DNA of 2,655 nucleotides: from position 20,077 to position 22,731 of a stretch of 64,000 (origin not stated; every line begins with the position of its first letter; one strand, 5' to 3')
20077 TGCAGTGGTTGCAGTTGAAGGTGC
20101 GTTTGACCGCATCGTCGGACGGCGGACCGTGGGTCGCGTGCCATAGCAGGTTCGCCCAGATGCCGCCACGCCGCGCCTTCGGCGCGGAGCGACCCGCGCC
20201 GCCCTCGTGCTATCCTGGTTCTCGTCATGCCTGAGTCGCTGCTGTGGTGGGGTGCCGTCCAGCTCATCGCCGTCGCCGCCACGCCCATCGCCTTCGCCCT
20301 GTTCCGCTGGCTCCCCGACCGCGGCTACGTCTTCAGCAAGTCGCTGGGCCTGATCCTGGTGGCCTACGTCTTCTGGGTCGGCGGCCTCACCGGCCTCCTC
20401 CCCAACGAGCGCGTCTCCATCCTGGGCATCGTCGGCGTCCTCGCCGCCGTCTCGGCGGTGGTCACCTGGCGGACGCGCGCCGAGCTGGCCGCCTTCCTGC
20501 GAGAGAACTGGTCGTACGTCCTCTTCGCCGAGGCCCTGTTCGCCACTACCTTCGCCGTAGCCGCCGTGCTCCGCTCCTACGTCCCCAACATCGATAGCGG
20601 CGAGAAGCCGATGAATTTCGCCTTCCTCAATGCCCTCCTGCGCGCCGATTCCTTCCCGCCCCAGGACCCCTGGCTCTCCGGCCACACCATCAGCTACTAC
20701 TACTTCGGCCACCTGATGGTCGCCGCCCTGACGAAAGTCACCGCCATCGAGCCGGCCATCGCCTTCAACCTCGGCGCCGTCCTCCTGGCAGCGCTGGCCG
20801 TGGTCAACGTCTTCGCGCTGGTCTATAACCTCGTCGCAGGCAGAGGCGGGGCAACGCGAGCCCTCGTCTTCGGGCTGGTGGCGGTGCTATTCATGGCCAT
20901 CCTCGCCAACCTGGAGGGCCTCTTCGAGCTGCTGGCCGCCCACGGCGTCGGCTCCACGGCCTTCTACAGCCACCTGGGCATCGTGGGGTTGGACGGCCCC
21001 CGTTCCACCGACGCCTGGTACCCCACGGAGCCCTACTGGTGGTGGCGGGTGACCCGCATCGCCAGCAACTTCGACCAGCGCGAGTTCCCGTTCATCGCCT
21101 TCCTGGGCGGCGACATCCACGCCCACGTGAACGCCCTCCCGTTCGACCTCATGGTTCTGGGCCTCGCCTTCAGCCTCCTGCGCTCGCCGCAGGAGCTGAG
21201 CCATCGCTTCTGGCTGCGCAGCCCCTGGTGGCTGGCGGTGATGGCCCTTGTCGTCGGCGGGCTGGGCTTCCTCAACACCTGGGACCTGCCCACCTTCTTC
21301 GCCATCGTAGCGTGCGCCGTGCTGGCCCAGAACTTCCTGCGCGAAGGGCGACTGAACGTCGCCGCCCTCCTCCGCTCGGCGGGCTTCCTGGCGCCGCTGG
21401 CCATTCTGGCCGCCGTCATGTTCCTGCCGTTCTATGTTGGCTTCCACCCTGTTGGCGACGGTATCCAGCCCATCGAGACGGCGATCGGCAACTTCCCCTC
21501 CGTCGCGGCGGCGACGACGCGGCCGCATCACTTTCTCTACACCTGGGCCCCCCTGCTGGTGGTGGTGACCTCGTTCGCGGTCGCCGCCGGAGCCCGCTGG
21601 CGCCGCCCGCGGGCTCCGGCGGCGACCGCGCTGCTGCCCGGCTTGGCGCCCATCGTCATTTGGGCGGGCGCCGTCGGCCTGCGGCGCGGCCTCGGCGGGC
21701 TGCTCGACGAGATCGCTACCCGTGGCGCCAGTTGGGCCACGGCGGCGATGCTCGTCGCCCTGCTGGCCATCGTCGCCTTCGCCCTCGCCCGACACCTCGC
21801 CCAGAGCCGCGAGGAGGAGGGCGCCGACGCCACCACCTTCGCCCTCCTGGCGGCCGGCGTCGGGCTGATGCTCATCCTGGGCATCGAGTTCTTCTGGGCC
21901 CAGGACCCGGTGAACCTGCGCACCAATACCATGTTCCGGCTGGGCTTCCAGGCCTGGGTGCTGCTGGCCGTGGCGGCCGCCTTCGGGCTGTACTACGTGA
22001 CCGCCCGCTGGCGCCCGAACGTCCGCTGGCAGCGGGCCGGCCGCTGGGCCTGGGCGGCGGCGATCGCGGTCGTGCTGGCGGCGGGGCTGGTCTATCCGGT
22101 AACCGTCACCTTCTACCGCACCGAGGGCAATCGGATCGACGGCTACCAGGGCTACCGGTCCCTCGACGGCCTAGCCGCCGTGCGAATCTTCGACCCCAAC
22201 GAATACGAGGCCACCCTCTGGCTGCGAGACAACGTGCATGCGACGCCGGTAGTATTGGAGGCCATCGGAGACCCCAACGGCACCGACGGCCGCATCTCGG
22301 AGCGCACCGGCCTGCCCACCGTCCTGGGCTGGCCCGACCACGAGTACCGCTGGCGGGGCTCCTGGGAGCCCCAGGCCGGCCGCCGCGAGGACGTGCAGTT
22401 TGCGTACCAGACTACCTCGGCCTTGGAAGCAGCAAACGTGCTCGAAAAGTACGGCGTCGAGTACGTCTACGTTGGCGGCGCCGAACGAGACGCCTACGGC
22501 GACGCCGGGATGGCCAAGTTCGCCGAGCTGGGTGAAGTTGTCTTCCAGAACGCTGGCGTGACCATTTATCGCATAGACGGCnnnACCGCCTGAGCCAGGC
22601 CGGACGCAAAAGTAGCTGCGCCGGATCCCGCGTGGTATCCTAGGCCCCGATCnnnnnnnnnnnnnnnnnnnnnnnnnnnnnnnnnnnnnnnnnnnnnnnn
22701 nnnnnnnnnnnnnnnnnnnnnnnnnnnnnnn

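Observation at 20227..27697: Tandem array of three large DUF2298 / chlor_Arch_YYY membrane paralogs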

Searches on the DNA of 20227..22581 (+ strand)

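Call 90: search_rna_families(source=L081, threshold=gathering)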
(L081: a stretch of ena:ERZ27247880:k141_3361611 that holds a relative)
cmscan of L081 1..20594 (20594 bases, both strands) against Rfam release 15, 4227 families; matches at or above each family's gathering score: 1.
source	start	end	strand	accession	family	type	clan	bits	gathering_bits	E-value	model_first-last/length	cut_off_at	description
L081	16715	16978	+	RF01854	Bacteria_large_SRP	Gene;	CL00003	215.1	60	4.2e-37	1-256/256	no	Bacterial large signal recognition particle RNA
